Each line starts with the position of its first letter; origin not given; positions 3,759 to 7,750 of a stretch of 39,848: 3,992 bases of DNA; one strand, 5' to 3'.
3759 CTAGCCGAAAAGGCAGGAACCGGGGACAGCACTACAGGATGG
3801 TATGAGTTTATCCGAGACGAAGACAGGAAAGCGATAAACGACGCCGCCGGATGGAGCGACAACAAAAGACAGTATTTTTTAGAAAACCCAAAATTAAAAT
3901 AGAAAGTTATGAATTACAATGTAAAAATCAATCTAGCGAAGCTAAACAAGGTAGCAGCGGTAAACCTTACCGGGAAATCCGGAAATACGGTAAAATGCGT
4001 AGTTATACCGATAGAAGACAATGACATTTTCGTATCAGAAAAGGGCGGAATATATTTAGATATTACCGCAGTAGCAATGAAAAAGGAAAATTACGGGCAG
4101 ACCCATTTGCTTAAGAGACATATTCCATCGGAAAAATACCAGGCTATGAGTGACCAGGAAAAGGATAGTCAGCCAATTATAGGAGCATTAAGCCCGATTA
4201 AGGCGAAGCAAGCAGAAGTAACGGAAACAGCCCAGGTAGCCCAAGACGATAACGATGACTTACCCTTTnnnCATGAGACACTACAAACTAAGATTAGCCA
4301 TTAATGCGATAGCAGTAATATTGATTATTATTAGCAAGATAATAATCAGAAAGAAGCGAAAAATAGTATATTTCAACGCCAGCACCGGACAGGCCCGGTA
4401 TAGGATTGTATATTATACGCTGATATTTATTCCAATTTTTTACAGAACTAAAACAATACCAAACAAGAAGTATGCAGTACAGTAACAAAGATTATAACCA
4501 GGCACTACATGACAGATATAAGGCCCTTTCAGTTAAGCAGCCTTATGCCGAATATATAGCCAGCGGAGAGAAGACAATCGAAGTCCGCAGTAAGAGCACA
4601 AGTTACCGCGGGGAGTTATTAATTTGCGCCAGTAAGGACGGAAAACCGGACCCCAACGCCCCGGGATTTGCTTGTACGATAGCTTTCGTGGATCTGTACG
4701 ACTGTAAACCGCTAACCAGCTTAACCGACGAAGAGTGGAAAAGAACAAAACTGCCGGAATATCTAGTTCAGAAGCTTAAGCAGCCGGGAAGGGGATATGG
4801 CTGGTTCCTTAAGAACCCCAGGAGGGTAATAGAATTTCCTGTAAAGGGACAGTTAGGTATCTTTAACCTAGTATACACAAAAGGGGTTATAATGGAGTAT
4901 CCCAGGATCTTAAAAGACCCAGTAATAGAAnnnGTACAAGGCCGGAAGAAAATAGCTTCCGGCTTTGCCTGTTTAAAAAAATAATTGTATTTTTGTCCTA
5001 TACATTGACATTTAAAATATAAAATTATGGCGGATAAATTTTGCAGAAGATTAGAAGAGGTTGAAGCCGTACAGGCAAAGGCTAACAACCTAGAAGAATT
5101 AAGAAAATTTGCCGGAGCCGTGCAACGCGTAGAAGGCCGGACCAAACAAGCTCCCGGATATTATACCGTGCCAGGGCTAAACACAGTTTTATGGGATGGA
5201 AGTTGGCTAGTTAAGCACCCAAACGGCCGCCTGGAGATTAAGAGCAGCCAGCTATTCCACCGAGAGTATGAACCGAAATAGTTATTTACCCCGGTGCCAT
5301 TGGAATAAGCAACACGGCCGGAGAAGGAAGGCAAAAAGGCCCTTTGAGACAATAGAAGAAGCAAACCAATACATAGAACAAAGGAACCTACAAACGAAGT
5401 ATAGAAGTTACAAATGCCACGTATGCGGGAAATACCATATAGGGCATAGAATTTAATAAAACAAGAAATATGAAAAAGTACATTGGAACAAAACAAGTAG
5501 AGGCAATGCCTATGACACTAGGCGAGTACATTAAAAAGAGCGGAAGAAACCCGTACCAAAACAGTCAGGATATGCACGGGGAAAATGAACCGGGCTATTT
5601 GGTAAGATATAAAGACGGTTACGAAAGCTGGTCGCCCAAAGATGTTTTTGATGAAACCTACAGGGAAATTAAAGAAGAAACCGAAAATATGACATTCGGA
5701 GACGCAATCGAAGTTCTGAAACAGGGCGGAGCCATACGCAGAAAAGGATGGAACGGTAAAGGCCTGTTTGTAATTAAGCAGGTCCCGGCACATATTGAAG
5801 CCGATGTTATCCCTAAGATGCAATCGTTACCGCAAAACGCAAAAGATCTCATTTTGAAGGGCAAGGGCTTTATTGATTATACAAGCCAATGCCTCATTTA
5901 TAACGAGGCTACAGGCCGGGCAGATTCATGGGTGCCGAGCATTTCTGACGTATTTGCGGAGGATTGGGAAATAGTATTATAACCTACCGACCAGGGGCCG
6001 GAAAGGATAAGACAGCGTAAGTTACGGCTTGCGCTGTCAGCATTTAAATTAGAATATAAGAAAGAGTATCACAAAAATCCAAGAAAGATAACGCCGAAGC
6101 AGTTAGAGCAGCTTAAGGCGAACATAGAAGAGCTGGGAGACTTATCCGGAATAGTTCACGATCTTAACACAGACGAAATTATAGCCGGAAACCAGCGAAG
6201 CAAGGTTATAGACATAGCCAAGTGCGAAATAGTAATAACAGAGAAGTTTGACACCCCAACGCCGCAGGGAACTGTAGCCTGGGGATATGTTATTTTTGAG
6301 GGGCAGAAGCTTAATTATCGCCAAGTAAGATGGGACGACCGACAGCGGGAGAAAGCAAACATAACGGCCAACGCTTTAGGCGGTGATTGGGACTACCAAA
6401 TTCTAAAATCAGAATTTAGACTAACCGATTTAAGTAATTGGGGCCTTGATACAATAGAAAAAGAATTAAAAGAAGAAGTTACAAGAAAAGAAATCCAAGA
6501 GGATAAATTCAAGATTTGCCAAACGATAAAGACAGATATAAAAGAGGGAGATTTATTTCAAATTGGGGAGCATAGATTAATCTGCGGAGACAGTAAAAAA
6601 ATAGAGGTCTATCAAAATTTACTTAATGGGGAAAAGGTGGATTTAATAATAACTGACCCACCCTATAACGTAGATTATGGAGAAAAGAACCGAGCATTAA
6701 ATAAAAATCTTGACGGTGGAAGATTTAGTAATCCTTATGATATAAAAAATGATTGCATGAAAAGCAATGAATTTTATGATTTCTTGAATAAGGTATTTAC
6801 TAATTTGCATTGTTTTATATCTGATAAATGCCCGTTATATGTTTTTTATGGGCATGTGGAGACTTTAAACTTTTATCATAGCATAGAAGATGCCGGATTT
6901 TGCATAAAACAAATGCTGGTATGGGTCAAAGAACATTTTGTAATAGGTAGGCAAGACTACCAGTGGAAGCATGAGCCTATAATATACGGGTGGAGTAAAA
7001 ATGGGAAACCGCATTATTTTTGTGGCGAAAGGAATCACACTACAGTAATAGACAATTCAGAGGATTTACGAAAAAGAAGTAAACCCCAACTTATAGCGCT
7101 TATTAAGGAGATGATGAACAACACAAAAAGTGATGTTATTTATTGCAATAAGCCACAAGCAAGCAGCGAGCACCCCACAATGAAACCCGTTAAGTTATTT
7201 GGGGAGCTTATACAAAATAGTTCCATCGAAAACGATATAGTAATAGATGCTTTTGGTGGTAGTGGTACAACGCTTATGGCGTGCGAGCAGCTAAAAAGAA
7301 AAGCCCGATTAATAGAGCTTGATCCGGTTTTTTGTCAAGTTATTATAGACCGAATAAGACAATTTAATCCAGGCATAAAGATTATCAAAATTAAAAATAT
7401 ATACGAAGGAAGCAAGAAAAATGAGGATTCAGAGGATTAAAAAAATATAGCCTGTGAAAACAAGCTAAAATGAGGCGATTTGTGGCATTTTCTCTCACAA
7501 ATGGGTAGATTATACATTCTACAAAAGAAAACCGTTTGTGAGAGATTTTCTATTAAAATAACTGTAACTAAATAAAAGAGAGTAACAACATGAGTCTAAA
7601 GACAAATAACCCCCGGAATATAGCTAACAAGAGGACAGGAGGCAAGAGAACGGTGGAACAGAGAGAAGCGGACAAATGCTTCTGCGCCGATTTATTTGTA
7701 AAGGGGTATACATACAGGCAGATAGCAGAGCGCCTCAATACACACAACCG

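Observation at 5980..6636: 218-codon ParB-like reading frame with no start codon, in frame behind the TAA of the Tad2-like gene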

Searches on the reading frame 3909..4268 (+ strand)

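Call 46: search_protein_families(library=phrogs, proteins=[window:3909-4268:+], max_evalue=0.0001)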
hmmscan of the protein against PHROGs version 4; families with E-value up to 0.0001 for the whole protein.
window:3909-4268:+ (120 aa): 2 families
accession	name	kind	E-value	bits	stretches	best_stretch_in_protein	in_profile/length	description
phrog_36980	-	unknown function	7.6e-32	111.2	1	2-120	3-124/124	-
phrog_18029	-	unknown function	7.6e-08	33.5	1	6-120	102-221/221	-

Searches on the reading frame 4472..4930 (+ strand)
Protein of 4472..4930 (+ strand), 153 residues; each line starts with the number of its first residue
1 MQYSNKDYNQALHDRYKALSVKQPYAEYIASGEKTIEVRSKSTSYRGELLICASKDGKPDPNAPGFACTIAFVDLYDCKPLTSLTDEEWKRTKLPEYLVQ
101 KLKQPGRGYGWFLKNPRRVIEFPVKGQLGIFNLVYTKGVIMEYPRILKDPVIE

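Call 46: search_protein_families(library=phrogs, proteins=[window:4472-4930:+], max_evalue=0.0001)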
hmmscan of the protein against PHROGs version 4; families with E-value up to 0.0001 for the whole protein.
window:4472-4930:+ (153 aa): 1 family
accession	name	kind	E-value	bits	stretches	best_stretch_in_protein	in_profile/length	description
phrog_3193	-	unknown function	3.8e-30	106.3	1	1-133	70-206/269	-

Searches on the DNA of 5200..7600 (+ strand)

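Call 5: search_dna_similar(query=window:5200-7600:+, collection=phages, mode=near, max_rows=30)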
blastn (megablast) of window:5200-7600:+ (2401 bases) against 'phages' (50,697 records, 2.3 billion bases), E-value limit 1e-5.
No match.

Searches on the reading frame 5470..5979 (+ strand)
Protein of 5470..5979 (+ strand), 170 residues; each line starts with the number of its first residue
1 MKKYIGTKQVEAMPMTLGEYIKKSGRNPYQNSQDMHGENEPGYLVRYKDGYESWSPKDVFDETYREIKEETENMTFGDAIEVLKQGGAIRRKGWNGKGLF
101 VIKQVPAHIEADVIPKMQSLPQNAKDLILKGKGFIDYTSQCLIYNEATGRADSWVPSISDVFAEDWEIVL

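Call 6: search_protein_families(library=pfam, proteins=[window:5470-5979:+], max_evalue=0.01)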
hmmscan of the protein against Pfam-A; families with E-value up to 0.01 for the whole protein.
window:5470-5979:+ (170 aa): 1 family
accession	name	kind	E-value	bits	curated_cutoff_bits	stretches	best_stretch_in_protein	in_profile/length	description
PF11195.14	Tad2-like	-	1.4e-20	74.1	25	1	74-169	1-73/73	Thoeris anti-defense 2-like domain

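Call 19: search_protein_families(library=phrogs, proteins=[window:5470-5979:+], max_evalue=0.001)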
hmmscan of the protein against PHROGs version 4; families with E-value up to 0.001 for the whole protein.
window:5470-5979:+ (170 aa): 7 families
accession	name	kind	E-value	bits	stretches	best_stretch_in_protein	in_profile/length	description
phrog_872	-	unknown function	7.5e-44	150.7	1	1-169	13-171/172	-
phrog_1048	-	unknown function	6.3e-22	79.6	1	60-169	96-194/211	-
phrog_9467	-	unknown function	2.4e-19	70.6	1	1-80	1-76/155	-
phrog_32732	-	unknown function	1.1e-15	58.6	1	1-69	27-91/159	-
phrog_30130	-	unknown function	3.8e-09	37.1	1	68-168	169-258/262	-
phrog_18865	-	unknown function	3.9e-06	28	1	1-68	4-70/183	-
phrog_11049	-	unknown function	8.7e-06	26.8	1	40-69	68-97/182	-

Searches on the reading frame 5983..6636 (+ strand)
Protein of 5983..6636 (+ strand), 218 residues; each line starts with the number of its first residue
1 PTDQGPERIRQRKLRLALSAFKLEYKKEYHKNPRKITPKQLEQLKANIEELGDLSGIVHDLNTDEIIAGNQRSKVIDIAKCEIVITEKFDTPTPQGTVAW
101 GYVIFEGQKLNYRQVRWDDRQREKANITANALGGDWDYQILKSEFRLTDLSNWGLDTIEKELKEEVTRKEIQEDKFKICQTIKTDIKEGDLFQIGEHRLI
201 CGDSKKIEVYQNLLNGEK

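Call 6: search_protein_families(library=pfam, proteins=[window:5983-6636:+], max_evalue=0.01)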
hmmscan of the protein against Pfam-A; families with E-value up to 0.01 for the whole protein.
window:5983-6636:+ (218 aa): 0 families

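Call 18: search_protein_families(library=pfam, proteins=[window:6058-6636:+], max_evalue=10)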
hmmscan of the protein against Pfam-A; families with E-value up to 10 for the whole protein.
window:6058-6636:+ (193 aa): 0 families

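Call 19: search_protein_families(library=phrogs, proteins=[window:6058-6636:+], max_evalue=0.001)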
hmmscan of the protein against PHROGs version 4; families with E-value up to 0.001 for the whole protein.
window:6058-6636:+ (193 aa): 6 families
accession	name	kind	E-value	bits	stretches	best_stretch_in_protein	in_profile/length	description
phrog_498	-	other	7.8e-30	105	1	2-193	44-222/633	DNA methyltransferase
phrog_620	-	DNA, RNA and nucleotide metabolism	1.8e-18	68.4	1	2-148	18-146/217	ParB-like partition protein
phrog_9353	-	unknown function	2.3e-13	51.6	2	3-54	21-72/245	-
phrog_940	-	DNA, RNA and nucleotide metabolism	6.1e-07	30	1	2-140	15-132/388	nuclease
phrog_8071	-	DNA, RNA and nucleotide metabolism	9.2e-07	29.4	1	3-49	17-62/389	ParB-like partition protein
phrog_5475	-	unknown function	3.8e-06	27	1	5-52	15-60/458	-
